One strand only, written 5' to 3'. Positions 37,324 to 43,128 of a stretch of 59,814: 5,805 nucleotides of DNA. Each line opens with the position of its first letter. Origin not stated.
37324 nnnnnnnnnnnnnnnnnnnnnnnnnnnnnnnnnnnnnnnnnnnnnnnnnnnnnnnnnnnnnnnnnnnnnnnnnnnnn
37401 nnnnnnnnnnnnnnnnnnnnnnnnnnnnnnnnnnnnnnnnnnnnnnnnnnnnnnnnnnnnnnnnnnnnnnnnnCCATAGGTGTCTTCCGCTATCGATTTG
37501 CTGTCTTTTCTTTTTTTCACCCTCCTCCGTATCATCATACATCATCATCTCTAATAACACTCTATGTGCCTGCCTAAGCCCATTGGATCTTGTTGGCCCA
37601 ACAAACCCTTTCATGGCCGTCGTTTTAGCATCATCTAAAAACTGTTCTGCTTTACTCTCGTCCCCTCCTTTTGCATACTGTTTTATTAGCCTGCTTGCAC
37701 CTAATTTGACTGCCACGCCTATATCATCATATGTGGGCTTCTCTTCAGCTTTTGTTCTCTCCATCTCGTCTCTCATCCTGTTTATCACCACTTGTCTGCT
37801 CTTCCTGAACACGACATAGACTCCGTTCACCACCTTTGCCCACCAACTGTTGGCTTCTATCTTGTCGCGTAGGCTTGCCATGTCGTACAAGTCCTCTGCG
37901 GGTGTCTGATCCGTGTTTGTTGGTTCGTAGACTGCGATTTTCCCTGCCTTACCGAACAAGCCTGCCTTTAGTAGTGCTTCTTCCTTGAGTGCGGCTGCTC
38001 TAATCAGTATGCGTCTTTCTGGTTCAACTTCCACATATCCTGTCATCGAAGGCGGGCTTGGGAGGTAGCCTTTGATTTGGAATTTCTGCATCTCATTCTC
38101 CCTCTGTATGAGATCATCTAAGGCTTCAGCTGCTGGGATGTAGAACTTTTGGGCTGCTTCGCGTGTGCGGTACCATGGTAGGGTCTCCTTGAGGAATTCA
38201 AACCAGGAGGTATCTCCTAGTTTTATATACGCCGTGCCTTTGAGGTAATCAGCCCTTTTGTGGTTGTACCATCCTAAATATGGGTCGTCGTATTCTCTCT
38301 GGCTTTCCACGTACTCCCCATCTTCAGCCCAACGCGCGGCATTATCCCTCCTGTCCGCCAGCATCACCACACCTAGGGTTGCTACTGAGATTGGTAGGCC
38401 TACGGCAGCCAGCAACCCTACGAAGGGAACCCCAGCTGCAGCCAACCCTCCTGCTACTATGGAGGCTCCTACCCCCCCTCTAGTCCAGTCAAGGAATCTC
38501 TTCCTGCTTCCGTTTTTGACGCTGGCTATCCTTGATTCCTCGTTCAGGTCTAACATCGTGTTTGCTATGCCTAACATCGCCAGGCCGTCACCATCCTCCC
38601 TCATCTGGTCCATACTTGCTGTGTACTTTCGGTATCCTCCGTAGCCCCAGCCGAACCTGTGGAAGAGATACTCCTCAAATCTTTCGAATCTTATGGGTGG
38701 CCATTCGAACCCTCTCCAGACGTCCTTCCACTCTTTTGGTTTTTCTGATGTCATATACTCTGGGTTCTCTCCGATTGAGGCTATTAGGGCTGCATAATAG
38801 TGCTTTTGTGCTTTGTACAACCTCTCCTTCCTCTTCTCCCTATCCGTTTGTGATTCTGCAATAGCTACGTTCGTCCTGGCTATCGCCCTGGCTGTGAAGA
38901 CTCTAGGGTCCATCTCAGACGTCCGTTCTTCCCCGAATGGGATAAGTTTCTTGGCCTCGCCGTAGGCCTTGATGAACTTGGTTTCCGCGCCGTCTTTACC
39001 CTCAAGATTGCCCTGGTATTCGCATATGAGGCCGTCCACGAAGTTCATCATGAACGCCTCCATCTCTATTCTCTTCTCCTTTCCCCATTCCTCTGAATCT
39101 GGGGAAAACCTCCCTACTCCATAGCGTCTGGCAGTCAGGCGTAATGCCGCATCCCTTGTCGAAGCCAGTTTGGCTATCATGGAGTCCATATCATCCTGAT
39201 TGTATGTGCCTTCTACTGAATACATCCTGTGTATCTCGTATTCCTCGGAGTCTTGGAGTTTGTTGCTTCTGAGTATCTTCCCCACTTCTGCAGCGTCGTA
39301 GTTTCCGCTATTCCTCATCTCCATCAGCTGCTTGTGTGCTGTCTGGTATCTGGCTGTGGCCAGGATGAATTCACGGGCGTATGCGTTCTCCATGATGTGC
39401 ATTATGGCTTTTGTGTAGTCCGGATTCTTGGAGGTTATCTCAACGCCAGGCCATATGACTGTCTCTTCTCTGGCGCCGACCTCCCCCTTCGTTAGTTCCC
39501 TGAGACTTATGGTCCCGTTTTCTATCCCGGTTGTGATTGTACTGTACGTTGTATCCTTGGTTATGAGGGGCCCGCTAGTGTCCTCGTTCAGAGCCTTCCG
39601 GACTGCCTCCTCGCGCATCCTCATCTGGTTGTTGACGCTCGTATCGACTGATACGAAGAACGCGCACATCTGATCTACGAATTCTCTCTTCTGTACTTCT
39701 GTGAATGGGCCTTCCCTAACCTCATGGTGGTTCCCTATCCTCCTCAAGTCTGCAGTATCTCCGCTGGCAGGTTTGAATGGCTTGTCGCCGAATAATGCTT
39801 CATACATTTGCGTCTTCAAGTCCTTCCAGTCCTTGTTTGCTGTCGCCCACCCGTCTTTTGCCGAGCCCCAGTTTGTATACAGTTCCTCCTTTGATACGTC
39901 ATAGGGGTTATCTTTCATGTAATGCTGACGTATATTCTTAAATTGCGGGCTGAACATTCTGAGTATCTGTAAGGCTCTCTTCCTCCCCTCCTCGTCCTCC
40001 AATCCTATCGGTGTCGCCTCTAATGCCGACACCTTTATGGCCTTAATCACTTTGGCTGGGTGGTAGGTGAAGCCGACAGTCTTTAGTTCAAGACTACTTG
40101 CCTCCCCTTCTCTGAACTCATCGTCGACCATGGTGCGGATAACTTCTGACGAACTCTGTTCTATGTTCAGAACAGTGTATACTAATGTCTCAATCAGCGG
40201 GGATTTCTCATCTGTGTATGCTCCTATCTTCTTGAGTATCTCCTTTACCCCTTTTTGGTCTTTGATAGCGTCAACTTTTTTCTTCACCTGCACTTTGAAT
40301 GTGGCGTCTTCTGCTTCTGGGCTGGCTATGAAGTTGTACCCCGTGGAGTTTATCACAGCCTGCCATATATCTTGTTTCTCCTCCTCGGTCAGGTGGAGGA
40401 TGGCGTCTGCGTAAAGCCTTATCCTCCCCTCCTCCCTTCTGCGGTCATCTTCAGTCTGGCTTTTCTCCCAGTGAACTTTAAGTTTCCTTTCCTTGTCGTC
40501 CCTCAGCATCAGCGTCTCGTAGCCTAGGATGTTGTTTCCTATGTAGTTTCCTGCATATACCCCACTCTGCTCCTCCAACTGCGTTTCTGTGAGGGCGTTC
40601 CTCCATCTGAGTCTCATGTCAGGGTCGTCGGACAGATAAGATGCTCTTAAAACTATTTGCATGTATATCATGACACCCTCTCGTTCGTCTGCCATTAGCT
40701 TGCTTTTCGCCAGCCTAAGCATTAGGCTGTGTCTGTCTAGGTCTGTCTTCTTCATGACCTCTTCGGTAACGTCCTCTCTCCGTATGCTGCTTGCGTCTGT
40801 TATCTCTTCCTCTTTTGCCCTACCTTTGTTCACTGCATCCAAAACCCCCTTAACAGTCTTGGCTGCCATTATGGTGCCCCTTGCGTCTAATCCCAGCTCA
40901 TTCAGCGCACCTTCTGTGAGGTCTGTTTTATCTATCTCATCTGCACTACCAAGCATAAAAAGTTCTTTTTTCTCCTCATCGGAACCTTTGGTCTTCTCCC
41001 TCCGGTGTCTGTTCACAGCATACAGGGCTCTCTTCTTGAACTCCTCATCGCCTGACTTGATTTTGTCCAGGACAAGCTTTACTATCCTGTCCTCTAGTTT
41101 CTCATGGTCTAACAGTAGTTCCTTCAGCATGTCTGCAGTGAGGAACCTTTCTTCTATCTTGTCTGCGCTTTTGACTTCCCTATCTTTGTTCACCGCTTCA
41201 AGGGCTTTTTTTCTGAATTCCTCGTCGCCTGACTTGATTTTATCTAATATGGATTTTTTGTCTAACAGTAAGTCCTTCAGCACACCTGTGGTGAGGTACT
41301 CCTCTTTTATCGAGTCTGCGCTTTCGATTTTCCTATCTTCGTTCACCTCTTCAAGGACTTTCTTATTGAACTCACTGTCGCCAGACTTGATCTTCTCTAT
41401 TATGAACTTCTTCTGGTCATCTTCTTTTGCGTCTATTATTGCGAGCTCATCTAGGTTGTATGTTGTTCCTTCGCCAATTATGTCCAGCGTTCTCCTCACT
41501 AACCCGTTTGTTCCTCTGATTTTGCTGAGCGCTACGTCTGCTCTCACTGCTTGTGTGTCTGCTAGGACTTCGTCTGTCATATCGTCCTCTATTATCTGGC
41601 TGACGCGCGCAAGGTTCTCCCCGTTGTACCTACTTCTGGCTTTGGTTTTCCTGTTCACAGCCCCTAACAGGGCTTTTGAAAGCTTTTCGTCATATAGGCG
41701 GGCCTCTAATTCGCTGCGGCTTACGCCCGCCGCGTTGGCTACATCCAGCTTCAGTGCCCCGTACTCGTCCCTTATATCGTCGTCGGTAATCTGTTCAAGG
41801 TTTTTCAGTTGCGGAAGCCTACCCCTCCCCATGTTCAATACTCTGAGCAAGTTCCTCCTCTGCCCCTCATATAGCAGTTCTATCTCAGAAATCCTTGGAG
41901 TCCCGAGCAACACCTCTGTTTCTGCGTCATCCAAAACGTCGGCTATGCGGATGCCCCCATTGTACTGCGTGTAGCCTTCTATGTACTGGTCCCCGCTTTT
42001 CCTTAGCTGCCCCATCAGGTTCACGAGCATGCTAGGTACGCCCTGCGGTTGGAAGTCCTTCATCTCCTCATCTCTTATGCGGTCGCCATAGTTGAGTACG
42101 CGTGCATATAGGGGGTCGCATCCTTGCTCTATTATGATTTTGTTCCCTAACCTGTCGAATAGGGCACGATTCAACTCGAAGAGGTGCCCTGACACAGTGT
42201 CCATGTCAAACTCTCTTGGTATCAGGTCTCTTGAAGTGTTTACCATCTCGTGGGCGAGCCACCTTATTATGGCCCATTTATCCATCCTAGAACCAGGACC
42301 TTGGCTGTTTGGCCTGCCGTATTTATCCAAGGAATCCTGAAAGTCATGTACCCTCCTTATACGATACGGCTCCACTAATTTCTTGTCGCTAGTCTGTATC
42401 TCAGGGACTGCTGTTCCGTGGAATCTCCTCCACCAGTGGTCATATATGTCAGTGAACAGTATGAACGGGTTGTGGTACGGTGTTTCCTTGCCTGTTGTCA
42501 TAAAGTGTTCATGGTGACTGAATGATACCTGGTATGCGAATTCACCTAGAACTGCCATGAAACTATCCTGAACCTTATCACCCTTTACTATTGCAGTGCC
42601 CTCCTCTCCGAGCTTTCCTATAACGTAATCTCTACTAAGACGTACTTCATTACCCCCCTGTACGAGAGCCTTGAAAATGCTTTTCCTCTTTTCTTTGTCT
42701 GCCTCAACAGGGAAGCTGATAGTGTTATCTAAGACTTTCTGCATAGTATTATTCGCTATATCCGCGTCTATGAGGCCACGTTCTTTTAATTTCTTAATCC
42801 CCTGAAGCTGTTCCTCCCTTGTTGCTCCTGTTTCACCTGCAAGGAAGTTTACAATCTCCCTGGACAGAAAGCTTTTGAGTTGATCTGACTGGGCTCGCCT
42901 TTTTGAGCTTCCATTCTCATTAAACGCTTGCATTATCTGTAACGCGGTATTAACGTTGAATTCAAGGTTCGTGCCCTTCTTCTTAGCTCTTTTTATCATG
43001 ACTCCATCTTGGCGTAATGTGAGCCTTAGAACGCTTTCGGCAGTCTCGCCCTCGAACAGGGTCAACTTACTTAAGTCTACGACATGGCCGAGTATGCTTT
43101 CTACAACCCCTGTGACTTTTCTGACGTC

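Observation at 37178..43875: Orphan 2134-aa giant membrane-hairpin protein translationally coupled to a PAP2_C-like mini-enzyme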

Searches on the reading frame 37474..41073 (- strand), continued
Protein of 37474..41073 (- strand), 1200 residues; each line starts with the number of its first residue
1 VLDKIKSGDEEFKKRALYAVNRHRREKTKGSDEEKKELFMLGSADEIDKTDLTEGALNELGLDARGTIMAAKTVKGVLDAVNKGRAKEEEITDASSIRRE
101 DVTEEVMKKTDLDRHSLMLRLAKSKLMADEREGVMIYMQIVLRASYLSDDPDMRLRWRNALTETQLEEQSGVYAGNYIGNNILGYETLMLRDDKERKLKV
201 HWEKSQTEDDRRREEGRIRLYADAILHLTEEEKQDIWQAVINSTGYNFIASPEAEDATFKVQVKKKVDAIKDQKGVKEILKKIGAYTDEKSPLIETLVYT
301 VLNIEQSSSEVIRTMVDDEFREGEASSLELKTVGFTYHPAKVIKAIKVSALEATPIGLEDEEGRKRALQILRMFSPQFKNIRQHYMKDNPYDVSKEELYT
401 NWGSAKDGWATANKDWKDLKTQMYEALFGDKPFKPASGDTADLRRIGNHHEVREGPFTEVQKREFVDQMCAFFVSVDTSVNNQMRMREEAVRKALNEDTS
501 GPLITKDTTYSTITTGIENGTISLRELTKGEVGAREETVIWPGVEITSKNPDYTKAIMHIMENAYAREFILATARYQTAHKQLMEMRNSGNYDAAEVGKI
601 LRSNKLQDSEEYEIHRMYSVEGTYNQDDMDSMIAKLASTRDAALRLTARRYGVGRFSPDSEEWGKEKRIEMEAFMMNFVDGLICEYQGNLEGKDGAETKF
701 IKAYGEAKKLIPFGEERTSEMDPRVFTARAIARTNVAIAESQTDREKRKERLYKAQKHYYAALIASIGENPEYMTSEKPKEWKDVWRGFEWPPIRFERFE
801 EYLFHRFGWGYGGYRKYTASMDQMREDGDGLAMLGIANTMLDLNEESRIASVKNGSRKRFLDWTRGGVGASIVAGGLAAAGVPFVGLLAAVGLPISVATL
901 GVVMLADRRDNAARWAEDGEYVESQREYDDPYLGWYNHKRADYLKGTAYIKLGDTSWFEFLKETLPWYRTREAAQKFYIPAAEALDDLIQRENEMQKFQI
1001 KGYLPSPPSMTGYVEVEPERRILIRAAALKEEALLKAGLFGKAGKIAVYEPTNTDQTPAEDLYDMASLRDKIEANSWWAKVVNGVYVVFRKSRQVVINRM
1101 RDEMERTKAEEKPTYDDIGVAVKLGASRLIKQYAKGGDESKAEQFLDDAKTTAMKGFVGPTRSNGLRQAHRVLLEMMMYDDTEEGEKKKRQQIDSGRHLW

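Call 80: fold_search(model_id=the predicted structure, library=viral)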
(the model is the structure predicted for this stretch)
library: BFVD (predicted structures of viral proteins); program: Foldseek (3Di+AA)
matches with E <= 10: 210; with E <= 0.001: 0
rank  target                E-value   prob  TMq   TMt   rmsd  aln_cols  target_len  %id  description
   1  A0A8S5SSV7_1          2.9e-02  0.20  0.07  0.09  38.6       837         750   11  Minor tail protein [Myoviridae sp. ctfyA6]
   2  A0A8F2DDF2            5.4e-02  0.16  0.09  0.08  42.3      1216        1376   11  (no name in the UniProt tables at hand)
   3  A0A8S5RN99            1.1e-01  0.12  0.08  0.09  44.8      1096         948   14  Minor tail protein [virus sp. ctBS918]
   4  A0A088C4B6            1.3e-01  0.13  0.08  0.07  42.5      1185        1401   11  (no name in the UniProt tables at hand)
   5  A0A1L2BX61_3          1.5e-01  0.10  0.06  0.06  80.2      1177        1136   10  Tape measure protein [Nodularia phage vB_NpeS-2AV2]
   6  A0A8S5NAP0            1.9e-01  0.12  0.08  0.08  33.7       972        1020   11  Minor tail protein [Siphoviridae sp. ctBmU27]
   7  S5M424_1              2.9e-01  0.08  0.07  0.07  45.5      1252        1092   10  Tapemeasure protein [Bacillus phage Basilisk]
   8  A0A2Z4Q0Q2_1          3.0e-01  0.09  0.08  0.08  29.9      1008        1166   12  (no name in the UniProt tables at hand)
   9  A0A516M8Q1            3.7e-01  0.06  0.07  0.07  42.0      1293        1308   10  (no name in the UniProt tables at hand)
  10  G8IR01                3.8e-01  0.05  0.06  0.06  41.4       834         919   11  MuF-like minor capsid protein [Mycobacterium phage Fionnbharth]
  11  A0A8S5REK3            4.0e-01  0.05  0.06  0.07  38.9      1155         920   11  Tail tape measure protein [virus sp. ctqEG8]
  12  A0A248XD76            4.1e-01  0.06  0.08  0.07  44.8      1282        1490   12  Putative tail tape measure protein [Klebsiella phage YMC16/01/N133_KPN_BP]
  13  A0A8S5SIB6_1          4.3e-01  0.08  0.08  0.09  34.7      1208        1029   12  Tail tape measure [Myoviridae sp. ct04y17]
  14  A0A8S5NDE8            4.3e-01  0.05  0.07  0.06  38.3      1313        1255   10  Tail tape measure protein [Myoviridae sp. ct9MV2]
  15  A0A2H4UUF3            5.4e-01  0.11  0.09  0.13  38.4       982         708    9  RING-finger domain-containing protein [Bodo saltans virus]
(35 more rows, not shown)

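Call 111: search_protein_families(library=pfam, proteins=[L024:10706-12622:+, L025:6252-8363:+, L023:11878-12741:+], max_evalue=0.5)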
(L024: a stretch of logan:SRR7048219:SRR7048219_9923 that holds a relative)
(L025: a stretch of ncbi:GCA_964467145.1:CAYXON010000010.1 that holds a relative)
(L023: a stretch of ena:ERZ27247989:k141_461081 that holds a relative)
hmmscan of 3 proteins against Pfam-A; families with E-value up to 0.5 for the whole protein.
L024:10706-12622:+ (638 aa): 8 families
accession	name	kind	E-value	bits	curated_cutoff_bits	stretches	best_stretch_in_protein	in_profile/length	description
PF00515.34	TPR_1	-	9.7e-05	22.5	27.8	0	126-141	13-28/34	Tetratricopeptide repeat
PF13181.12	TPR_8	-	0.001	19.5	25.7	0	126-145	13-32/34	Tetratricopeptide repeat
PF07719.23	TPR_2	-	0.0026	18.2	27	0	192-213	13-34/34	Tetratricopeptide repeat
PF09986.15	DUF2225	-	0.0031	17.7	21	1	101-255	65-203/214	Uncharacterized protein conserved in bacteria (DUF2225)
PF13432.12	TPR_16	-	0.017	16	32.7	1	125-164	8-43/65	Tetratricopeptide repeat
PF09976.15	TPR_21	-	0.068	13.3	25.5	1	351-430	41-109/193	Tetratricopeptide repeat-like domain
PF14559.12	TPR_19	-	0.077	13.8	25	0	192-244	3-52/68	Tetratricopeptide repeat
PF13174.12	TPR_6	-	0.12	13.5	26.3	0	127-142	13-28/33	Tetratricopeptide repeat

L025:6252-8363:+ (703 aa): 3 families
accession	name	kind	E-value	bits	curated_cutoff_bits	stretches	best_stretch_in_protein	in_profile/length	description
PF13525.12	YfiO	-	3.8e-06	27.3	25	2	280-341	80-141/203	Outer membrane lipoprotein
PF05262.16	Borrelia_P83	-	0.01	14.8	33.6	1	372-460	206-299/489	Borrelia P83/100 protein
PF02862.22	DDHD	-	0.27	11.8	28.3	0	385-457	130-209/258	DDHD domain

L023:11878-12741:+ (287 aa): 0 families

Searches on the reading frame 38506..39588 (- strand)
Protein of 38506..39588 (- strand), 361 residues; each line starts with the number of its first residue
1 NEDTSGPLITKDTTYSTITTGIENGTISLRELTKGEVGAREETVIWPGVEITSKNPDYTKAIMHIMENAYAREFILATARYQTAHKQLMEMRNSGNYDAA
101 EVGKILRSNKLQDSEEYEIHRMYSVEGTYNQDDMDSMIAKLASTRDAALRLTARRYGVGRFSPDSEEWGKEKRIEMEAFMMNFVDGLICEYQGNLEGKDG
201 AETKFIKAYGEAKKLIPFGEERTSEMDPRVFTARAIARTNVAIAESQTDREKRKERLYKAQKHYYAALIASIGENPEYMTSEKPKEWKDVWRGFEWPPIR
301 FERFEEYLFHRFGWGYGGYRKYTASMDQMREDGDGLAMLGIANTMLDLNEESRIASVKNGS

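Call 108: search_solved_structures(query=A7, max_evalue=10)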
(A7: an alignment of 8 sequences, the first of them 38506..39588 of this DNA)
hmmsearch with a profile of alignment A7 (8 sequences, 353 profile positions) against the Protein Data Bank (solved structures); distinct sequences matched with E-value up to 10: 3.
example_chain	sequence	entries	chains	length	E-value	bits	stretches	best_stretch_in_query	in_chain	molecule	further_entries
9mni_A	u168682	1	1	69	0.1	14.8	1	189-224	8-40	De novo designed minibinder - dC2_050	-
9etk_A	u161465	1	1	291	0.32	13.2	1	38-156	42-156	Metal-dependent phosphoesterases (PHP family)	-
3l76_A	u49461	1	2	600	1.8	10.7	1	133-181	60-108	Aspartokinase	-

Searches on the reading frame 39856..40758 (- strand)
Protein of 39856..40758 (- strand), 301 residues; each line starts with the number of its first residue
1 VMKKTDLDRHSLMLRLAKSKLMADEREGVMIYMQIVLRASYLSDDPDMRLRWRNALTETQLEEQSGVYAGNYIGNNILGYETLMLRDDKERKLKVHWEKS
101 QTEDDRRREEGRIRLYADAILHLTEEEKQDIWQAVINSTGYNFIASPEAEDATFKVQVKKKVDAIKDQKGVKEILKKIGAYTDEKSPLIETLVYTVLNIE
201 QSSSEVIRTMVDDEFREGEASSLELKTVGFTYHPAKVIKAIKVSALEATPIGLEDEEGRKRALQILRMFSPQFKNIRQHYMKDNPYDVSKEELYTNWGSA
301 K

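Call 107: search_solved_structures(query=A6, max_evalue=10)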
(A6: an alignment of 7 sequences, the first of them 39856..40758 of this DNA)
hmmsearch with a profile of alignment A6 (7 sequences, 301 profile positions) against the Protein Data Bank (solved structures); distinct sequences matched with E-value up to 10: 3.
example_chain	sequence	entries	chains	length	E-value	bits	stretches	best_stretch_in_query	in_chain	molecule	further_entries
9evs_h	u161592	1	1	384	0.11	14.9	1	95-149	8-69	mS83 (rPPR10)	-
9evt_h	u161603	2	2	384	0.16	14.4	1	95-149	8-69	(rape) hypothetical protein | mS83 (rPPR10)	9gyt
8wz5_H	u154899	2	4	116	1.7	10.9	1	60-129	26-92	5B11 Fab Heavy Chain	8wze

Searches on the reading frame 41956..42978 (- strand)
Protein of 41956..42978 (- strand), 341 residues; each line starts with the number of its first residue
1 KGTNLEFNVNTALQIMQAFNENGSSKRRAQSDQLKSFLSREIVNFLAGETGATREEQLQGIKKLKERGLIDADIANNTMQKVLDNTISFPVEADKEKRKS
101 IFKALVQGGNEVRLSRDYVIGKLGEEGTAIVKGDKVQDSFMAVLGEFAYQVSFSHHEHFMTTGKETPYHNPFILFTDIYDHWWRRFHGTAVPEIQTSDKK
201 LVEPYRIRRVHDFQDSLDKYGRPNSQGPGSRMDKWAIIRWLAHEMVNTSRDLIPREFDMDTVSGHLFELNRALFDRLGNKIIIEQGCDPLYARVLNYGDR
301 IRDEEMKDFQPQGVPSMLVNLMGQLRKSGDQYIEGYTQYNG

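Call 109: search_solved_structures(query=A8, max_evalue=10)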
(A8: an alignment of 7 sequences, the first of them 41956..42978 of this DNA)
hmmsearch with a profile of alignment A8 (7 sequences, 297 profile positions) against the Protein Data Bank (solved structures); distinct sequences matched with E-value up to 10: 8.
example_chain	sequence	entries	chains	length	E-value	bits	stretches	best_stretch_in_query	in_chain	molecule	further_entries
8hcl_A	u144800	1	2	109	0.3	13.7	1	120-192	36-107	Interferon regulatory factor 10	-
4uzx_A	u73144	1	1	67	0.51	12.9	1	32-89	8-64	PROTEIN THO1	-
2nvm_A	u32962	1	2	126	0.66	12.6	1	186-244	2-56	FdxN element excision controlling factor XisI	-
5wl5_A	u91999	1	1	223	1.2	11.7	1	101-150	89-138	Engineered Chalcone Isomerase ancR5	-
5wl4_A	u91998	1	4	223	1.3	11.6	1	93-150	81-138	Engineered Chalcone Isomerase ancR3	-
5wks_A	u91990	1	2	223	1.3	11.6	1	102-150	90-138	Engineered Chalcone Isomerase ancR1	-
5wl6_A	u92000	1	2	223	1.7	11.3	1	113-150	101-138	Engineered Chalcone Isomerase AncR7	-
7mwr_B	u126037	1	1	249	1.7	11.2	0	18-80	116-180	LHD101B4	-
